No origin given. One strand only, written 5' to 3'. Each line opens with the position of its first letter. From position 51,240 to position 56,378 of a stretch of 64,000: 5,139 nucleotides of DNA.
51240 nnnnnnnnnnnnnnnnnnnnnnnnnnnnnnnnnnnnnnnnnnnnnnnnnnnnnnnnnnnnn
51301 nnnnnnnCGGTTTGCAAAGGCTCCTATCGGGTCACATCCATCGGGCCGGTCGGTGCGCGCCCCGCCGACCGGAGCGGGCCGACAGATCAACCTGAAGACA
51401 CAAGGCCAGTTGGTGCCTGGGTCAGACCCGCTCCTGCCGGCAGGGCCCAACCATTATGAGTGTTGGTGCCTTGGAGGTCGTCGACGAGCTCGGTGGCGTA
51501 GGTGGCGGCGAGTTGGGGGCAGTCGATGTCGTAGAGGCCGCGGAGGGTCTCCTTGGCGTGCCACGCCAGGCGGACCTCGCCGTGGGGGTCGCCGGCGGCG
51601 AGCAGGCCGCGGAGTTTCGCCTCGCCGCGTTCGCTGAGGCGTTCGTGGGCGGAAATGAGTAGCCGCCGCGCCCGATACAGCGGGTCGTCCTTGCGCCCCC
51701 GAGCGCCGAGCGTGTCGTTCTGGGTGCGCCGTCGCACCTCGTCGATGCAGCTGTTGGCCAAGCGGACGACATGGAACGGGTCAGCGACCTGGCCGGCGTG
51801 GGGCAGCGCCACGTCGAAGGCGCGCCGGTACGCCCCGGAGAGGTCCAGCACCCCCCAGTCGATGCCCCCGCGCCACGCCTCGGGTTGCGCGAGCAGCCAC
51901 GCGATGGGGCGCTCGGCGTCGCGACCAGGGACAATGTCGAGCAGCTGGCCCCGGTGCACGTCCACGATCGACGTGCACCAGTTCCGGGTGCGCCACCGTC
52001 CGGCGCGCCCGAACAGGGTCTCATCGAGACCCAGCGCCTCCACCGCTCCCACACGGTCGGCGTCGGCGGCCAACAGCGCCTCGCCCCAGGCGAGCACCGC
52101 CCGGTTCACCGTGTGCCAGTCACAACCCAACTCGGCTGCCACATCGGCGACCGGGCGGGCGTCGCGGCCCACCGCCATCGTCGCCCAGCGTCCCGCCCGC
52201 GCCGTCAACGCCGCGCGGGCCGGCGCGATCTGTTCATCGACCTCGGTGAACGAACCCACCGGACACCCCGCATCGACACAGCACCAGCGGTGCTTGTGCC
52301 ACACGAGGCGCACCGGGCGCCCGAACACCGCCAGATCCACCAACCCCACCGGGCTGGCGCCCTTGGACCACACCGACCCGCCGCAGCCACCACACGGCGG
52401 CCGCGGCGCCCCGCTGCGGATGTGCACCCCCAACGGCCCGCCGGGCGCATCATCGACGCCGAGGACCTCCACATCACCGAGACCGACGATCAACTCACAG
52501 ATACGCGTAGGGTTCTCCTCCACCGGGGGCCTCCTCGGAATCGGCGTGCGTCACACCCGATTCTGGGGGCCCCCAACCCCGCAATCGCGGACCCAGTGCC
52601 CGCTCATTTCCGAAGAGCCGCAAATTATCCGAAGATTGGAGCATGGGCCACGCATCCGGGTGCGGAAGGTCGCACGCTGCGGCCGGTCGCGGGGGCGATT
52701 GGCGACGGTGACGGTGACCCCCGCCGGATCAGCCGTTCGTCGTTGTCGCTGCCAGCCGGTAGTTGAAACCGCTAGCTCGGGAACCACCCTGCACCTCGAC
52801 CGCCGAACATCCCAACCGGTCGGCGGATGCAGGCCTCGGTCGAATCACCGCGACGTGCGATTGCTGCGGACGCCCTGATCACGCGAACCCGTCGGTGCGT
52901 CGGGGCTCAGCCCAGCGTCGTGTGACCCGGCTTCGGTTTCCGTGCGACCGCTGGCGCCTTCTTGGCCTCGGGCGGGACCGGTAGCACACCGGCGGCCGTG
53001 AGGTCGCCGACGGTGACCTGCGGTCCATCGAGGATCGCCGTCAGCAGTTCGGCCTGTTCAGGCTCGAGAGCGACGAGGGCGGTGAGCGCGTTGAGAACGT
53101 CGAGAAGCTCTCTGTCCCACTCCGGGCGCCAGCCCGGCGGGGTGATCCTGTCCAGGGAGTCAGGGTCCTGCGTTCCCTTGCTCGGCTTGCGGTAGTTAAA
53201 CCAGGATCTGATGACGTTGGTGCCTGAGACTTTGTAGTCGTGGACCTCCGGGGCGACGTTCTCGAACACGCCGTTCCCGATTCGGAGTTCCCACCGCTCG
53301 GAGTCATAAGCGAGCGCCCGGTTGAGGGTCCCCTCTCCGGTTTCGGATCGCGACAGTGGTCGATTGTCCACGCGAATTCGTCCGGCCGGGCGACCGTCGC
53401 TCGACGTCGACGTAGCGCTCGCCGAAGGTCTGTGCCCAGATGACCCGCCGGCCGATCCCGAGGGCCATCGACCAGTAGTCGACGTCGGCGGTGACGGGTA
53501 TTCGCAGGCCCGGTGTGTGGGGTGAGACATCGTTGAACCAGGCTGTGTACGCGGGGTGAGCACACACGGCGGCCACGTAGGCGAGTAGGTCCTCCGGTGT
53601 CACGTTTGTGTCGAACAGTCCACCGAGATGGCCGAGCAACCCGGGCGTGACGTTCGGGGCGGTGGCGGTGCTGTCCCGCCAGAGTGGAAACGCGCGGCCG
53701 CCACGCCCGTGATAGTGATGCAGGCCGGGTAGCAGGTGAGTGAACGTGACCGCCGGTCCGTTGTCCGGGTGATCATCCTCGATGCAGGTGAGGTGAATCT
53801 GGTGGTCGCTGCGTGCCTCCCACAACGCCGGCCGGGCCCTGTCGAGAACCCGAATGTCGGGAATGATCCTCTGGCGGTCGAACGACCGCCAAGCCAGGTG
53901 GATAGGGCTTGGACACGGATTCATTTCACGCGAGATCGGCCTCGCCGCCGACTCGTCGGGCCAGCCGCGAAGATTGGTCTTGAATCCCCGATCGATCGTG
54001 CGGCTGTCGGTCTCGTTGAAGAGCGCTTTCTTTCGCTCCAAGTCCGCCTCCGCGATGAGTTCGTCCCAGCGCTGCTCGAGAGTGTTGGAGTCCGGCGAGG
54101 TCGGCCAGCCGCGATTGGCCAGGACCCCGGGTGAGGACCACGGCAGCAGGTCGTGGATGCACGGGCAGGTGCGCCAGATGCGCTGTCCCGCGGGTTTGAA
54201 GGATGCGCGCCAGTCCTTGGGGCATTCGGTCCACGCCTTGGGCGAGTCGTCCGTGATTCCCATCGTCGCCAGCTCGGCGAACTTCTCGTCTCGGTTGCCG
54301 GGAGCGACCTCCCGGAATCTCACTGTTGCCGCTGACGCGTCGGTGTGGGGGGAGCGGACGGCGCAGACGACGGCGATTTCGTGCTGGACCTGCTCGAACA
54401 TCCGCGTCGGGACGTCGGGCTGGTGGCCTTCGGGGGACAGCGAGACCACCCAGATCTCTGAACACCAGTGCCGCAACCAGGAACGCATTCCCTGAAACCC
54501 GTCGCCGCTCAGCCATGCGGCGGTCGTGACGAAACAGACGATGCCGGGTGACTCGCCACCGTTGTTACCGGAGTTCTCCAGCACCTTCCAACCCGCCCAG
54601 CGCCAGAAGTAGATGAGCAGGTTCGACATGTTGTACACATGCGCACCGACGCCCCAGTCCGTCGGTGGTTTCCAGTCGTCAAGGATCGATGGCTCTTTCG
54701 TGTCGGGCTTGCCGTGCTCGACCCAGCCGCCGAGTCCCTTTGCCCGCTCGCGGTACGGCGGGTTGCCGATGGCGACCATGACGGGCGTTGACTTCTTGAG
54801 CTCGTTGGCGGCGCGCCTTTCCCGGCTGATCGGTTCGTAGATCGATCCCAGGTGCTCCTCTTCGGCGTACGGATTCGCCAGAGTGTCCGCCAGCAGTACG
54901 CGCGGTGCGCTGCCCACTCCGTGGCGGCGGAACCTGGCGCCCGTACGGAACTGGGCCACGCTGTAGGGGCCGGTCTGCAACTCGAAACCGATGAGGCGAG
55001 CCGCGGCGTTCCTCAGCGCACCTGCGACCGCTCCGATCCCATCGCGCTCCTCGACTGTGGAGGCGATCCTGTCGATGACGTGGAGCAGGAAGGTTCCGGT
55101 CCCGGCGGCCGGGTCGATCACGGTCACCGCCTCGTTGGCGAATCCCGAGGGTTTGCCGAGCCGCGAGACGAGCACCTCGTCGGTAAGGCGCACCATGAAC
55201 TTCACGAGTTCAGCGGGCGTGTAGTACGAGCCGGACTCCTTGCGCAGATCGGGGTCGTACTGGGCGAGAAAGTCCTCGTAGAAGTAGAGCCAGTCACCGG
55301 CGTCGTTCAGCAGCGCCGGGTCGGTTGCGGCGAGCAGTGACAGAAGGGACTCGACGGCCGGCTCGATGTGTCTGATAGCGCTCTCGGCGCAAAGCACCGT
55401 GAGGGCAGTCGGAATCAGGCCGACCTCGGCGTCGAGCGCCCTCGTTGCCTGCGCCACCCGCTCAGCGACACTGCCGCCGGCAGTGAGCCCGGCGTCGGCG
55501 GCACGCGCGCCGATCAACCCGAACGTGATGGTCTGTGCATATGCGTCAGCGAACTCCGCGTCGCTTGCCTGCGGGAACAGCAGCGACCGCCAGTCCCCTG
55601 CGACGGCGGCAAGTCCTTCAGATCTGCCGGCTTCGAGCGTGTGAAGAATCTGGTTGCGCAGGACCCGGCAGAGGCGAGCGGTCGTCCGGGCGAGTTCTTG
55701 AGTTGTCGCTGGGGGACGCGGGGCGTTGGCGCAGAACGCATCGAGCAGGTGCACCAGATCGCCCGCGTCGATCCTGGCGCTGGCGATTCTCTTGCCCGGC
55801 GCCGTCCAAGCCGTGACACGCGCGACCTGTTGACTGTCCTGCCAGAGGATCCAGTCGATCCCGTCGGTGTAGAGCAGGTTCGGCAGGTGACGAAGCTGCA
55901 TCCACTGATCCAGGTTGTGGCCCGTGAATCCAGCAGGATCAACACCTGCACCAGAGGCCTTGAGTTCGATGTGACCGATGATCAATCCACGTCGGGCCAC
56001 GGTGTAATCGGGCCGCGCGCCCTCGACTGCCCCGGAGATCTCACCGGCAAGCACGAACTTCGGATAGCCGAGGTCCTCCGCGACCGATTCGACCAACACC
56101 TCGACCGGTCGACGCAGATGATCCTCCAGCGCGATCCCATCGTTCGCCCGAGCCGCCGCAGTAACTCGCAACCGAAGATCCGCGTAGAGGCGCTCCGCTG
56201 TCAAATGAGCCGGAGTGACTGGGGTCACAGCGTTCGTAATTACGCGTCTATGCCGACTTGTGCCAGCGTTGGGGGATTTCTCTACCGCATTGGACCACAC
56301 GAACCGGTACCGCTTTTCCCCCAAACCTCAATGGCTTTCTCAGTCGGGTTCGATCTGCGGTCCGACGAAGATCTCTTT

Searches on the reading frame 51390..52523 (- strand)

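Call 64: search_protein_families(library=pfam, proteins=[window:51390-52523:-], max_evalue=0.0001)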
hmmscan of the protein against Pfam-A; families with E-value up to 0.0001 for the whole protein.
window:51390-52523:- (378 aa): 2 families
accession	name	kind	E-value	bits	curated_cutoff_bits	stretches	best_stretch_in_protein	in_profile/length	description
PF01610.23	DDE_Tnp_ISL3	-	2.7e-29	103.1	23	1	164-350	1-178/240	Transposase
PF13542.12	HTH_Tnp_ISL3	-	4.3e-06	26.5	27.4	1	99-145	5-49/51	Helix-turn-helix domain of transposase family ISL3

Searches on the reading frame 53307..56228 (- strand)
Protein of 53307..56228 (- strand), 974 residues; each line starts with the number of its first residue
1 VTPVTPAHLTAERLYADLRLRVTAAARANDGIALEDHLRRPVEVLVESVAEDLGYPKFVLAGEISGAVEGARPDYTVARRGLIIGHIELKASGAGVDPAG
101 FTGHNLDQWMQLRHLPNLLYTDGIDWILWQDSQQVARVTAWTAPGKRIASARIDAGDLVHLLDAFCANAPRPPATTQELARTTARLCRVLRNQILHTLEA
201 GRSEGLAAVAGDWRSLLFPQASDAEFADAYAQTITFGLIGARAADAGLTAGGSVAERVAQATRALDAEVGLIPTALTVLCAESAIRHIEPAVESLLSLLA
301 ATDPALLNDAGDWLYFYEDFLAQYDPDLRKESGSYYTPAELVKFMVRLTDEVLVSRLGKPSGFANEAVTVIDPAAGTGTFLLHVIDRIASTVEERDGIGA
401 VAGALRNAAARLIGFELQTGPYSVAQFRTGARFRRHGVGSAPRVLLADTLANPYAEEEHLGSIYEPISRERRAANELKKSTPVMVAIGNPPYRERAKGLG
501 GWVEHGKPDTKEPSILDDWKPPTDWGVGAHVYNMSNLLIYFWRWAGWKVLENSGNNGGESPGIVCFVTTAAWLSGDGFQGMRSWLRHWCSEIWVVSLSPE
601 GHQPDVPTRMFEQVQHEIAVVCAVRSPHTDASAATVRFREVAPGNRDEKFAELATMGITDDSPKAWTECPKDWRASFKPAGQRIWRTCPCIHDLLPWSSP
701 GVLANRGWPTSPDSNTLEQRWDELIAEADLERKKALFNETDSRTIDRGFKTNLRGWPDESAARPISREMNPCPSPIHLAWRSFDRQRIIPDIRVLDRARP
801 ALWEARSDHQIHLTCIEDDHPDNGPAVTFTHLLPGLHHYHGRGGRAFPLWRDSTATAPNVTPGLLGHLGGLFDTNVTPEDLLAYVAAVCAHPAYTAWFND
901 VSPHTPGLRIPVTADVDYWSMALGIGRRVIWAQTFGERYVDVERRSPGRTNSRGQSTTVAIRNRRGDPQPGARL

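Call 3: search_protein_families(library=pfam, proteins=[window:53307-56228:-], max_evalue=0.1)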
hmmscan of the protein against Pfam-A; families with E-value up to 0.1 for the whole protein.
window:53307-56228:- (974 aa): 3 families
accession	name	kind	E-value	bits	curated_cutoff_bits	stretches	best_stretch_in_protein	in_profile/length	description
PF18135.7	Type_ISP_C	-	2.6e-46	158.7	25.9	1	693-946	1-255/342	Type ISP C-terminal specificity domain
PF02384.22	N6_Mtase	-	3.7e-10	40.1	20.4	1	316-492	9-135/311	N-6 DNA Methylase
PF04313.20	HSDR_N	-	0.082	13.2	25.1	0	69-95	124-150/198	Type I restriction enzyme R protein N terminus (HSDR_N)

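Call 4: search_protein_families(library=padloc, proteins=[window:53307-56228:-], max_evalue=0.1)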
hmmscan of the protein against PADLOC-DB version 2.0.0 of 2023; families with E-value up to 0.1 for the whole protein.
window:53307-56228:- (974 aa): 32 families (the best 25 are shown)
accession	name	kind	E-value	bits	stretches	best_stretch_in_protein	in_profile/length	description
PDLC03631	REase_MTase_IIG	-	7.9e-267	886.2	1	21-952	12-932/1086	Type IIG restriction enzyme-methyltransferase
PDLC03610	REase_MTase_IIG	-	2.7e-55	186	1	30-502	13-495/1096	Type IIG restriction enzyme-methyltransferase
PDLC03621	REase_MTase_IIG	-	4.9e-17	59.3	1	316-599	287-552/1024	Type IIG restriction enzyme-methyltransferase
PDLC03597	REase_MTase_IIG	-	6.2e-15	51.8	1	316-659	864-1196/1646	Type IIG restriction enzyme-methyltransferase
PDLC03051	REase_MTase_I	-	2.1e-11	39.7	1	332-598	864-1115/1591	Type I restriction enzyme-methyltransferase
PDLC03338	MTase_II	-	6.9e-11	39.6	1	322-418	119-202/604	Type II methyltransferase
PDLC03026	MTase_I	-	9.9e-08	29.5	1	316-428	126-224/487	Type I methyltransferase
PDLC03630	REase_MTase_IIG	-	3e-07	26.6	1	310-394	350-433/1100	Type IIG restriction enzyme-methyltransferase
PDLC04134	mad2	-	8.1e-07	26.2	1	316-452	257-351/492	mads_2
PDLC03025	MTase_I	-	1.1e-06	25.7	1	329-453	158-259/569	Type I methyltransferase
PDLC03021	MTase_I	-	1.7e-06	25.1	1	317-457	150-268/491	Type I methyltransferase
PDLC03029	MTase_I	-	3.8e-06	23.7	1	315-424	159-251/661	Type I methyltransferase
PDLC03022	MTase_I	-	8.2e-05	19.1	1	290-400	143-244/857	Type I methyltransferase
PDLC03226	MTase_II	-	0.00022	18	1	329-399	13-75/579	Type II methyltransferase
PDLC02529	PglX|PglXI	-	0.00041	16.2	1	363-428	224-289/1189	PglX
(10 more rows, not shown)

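Call 5: search_protein_families(library=ncbifam, proteins=[window:53307-56228:-], max_evalue=0.1)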
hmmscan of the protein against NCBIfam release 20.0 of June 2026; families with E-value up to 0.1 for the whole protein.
window:53307-56228:- (974 aa): 3 families
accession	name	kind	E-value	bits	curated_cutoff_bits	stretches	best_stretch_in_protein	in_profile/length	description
NF047738.1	antiphage_MADS2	equivalog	2.6e-06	26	720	1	327-398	305-363/654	methylation-associated defense system DNA methyltransferase MAD2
TIGR02987.1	met_A_Alw26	exception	0.00082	18.2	353.5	1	330-389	1-54/523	Alw26I/Eco31I/Esp3I family type II restriction adenine-specific DNA-methyltransferase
NF033451.1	BREX_2_MTaseX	equivalog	0.011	13.4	400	1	363-428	220-285/1185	BREX-2 system adenine-specific DNA-methyltransferase PglX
